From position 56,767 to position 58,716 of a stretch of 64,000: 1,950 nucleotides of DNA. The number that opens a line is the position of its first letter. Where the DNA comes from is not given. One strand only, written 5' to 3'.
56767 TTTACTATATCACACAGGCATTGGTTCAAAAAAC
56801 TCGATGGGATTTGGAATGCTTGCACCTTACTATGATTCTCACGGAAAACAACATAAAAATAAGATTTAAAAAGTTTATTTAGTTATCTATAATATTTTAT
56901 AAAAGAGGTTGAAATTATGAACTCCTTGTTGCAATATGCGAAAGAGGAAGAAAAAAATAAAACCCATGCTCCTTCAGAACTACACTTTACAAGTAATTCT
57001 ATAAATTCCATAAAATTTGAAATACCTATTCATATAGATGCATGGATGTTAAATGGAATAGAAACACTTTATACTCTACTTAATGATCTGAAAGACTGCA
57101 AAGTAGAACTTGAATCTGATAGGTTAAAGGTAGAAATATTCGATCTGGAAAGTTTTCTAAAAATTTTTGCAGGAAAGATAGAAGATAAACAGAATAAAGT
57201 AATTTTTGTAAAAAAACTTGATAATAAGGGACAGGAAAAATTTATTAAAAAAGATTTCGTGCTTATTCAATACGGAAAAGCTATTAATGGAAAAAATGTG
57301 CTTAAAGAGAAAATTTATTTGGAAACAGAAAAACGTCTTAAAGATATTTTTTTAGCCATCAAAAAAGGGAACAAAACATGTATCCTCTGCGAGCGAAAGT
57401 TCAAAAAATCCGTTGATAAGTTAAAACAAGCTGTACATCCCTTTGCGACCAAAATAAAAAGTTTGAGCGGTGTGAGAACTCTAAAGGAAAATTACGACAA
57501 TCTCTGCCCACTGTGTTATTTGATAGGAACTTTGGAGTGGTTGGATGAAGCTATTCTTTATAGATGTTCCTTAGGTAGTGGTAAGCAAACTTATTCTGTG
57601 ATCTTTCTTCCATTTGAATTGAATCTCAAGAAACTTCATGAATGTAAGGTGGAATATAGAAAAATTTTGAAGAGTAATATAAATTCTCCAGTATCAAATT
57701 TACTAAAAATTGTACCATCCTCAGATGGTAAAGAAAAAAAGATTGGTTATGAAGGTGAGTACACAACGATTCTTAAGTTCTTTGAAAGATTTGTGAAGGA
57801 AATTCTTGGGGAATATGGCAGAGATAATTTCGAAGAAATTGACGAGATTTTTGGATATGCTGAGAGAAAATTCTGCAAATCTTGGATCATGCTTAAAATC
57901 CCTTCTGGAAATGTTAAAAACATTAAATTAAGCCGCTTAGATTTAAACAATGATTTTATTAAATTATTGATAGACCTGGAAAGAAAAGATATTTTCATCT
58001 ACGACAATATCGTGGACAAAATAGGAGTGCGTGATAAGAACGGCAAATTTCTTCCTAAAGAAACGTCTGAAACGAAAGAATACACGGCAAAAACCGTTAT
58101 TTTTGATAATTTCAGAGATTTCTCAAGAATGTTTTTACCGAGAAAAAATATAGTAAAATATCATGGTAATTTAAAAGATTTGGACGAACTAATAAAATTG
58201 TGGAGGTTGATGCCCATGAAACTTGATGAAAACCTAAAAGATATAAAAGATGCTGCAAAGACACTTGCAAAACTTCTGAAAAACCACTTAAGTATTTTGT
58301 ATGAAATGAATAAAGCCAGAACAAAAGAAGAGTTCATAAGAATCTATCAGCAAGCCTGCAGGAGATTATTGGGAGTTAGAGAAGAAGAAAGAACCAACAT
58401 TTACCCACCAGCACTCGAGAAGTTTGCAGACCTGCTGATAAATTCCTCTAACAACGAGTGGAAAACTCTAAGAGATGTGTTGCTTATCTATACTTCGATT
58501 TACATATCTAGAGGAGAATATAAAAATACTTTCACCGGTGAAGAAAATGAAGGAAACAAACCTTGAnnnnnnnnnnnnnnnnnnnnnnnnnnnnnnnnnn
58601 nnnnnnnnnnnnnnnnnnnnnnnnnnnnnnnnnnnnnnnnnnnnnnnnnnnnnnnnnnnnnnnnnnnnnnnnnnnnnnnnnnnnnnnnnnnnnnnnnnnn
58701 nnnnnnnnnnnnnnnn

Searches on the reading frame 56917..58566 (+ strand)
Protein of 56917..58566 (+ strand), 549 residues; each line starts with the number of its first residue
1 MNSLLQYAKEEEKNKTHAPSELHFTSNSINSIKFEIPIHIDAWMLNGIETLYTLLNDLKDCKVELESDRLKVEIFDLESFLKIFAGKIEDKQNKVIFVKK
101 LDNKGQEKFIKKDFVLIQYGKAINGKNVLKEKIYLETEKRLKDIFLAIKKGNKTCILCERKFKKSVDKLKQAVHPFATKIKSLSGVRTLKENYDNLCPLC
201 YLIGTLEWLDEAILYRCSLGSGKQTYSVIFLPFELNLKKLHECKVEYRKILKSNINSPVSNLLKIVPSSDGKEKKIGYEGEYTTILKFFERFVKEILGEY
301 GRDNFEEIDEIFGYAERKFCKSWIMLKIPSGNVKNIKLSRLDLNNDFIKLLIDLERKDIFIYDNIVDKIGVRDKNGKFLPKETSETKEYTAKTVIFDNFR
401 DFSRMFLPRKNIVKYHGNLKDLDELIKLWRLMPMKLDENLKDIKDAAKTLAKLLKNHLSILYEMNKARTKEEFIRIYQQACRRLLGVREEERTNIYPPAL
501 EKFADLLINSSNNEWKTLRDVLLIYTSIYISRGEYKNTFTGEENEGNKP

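Call 3: search_protein_families(library=pfam, proteins=[window:56917-58566:+], max_evalue=0.01)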
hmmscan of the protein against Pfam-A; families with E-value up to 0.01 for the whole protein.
window:56917-58566:+ (549 aa): 1 family
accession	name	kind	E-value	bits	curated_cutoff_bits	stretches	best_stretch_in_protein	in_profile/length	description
PF21864.1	MORF_dom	-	0.0055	17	27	0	465-511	11-59/93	Multiple organellar RNA editing factor 1, MORF domain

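Call 4: search_protein_families(library=ncbifam, proteins=[window:56917-58566:+], max_evalue=0.01)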
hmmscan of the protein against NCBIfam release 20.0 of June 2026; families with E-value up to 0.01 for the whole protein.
window:56917-58566:+ (549 aa): 1 family
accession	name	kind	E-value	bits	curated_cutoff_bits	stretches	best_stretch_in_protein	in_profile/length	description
NF003766.0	PRK05362.1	equivalog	0.0027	16.5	256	1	357-426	246-314/396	phosphopentomutase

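Call 6: search_protein_families(library=padloc, proteins=[window:56917-58566:+], max_evalue=0.01)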
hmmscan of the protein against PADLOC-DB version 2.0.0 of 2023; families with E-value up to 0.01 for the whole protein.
window:56917-58566:+ (549 aa): 1 family
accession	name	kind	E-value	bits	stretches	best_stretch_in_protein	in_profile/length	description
PDLC01594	Cas8b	-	1.4e-129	430.9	1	32-537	1-482/485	CAS-I-B; effector_LS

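Call 26: find_related_loci(query=A2, collection=metagenome_contigs, flank=7000)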
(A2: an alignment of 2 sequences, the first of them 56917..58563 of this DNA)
Query A2 (549 aa) in metagenome_contigs; peptide patterns used: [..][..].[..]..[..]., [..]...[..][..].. (x = any residue, [..] = any of these).
196 stretches matched a pattern, but none encodes a relative of the query by tblastn (E <= 1e-3).

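Call 32: find_homologous_proteins(query=window:56917-58563:+)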
Query window:56917-58563:+ (549 aa): 71 proteins with E <= 0.001 among 8000 candidates.
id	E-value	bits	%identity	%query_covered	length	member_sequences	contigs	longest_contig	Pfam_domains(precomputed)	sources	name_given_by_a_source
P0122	0.0e+0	1217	100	100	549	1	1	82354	-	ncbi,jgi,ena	-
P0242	6.8e-255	865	75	93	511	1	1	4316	-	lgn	-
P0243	1.2e-247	841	76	93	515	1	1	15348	-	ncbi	-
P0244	5.4e-242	822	72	93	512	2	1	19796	-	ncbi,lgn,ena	-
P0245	7.4e-234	796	73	91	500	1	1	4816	-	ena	-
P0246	9.4e-226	769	65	95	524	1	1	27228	-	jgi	-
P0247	9.0e-208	709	65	93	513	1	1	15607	-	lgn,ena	-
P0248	1.8e-186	639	58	92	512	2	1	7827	-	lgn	-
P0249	2.6e-180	619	59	91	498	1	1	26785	-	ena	-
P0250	1.0e-179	617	59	90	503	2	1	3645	-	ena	-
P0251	2.7e-173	596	55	92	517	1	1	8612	-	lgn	-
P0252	6.7e-173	594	56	93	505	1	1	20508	-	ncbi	-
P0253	1.0e-160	554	55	93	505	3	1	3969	-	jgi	-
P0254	1.8e-160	553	50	94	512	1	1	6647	-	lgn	-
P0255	2.1e-159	550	50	94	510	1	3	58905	-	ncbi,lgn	-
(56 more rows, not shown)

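Call 33: find_encoding_contigs(protein=P0243, flank=5000, max_places=2)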
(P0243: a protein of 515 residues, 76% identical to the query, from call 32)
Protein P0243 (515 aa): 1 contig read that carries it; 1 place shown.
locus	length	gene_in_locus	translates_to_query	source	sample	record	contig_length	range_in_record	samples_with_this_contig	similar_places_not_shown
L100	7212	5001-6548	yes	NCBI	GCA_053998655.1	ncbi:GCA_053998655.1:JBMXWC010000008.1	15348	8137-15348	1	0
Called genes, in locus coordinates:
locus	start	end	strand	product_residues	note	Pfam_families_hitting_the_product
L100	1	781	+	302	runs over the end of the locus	-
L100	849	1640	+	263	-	-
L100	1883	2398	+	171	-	PF02661:Fic (weak)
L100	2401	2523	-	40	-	-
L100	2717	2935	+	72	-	-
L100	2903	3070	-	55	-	-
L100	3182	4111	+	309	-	PF21350:Cas6_I-A, PF01881:Cas_Cas6_C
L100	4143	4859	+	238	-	PF06685:DUF1186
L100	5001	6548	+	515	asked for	-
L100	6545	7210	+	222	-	?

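Call 34: find_encoding_contigs(protein=P0244, flank=5000, max_places=2)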
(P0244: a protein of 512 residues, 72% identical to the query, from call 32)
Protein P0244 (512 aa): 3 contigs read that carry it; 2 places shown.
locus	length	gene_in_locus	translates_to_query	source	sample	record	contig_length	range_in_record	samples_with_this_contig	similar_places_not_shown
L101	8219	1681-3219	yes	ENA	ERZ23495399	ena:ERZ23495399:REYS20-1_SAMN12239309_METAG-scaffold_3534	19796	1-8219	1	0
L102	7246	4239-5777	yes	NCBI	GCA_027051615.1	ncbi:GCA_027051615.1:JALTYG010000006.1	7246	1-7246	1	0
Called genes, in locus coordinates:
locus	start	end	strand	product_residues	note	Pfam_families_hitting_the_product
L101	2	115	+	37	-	?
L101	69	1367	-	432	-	PF13173:AAA_14, PF13635:DUF4143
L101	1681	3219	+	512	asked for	-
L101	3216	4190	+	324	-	PF01905:DevR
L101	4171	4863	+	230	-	PF09704:Cas_Cas5d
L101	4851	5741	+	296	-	PF03787:RAMPs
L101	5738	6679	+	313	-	PF03787:RAMPs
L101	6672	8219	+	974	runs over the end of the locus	-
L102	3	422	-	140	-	?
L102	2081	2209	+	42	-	-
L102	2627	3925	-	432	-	PF13173:AAA_14, PF13635:DUF4143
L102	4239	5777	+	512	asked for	-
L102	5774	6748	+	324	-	PF01905:DevR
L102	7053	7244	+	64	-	?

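Call 35: find_encoding_contigs(protein=P0247, flank=5000, max_places=2)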
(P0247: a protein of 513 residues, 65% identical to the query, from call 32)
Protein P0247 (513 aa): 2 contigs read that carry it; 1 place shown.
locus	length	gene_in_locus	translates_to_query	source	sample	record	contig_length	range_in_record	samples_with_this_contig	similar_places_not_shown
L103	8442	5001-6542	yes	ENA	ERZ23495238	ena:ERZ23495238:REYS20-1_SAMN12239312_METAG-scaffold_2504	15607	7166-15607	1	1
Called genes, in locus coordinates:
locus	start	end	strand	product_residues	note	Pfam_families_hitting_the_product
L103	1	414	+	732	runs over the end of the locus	PF00009:GTP_EFTU, PF22042:EF-G_D2, PF03144:GTP_EFTU_D2, PF14492:EFG_III, PF03764:EFG_IV, PF00679:EFG_C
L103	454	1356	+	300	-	PF00892:EamA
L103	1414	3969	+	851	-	PF02463:SMC_N, PF13175:AAA_15, PF13304:AAA_21, PF13476:AAA_23, PF06470:SMC_hinge, PF13304:AAA_21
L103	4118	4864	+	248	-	PF21350:Cas6_I-A, PF01881:Cas_Cas6_C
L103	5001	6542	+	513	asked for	-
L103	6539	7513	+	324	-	PF01905:DevR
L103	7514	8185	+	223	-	PF09704:Cas_Cas5d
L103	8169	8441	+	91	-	?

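Call 36: find_encoding_contigs(protein=P0242, flank=5000, max_places=2)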
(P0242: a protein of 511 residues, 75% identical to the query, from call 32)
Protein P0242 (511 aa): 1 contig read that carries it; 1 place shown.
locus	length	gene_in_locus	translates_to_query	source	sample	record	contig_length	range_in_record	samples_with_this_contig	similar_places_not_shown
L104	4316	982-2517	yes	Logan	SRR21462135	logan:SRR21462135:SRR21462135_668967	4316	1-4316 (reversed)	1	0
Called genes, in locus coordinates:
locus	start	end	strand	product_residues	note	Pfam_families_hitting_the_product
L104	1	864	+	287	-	?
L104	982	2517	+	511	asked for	-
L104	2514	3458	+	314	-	PF01905:DevR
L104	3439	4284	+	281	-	PF09704:Cas_Cas5d (faint)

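Call 75: find_encoding_contigs(protein=P0245, flank=5000, max_places=2)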
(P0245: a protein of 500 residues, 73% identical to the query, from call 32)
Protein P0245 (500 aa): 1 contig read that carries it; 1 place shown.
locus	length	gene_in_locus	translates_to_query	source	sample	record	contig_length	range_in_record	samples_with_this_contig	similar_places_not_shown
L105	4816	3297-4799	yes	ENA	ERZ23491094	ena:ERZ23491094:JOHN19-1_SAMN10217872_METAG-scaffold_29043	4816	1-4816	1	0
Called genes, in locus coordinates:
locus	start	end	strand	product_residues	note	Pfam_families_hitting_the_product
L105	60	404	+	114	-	-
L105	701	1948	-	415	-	PF13173:AAA_14, PF13401:AAA_22 (faint), PF13635:DUF4143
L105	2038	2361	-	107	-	-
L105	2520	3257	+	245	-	PF21350:Cas6_I-A, PF01881:Cas_Cas6_C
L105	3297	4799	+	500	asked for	-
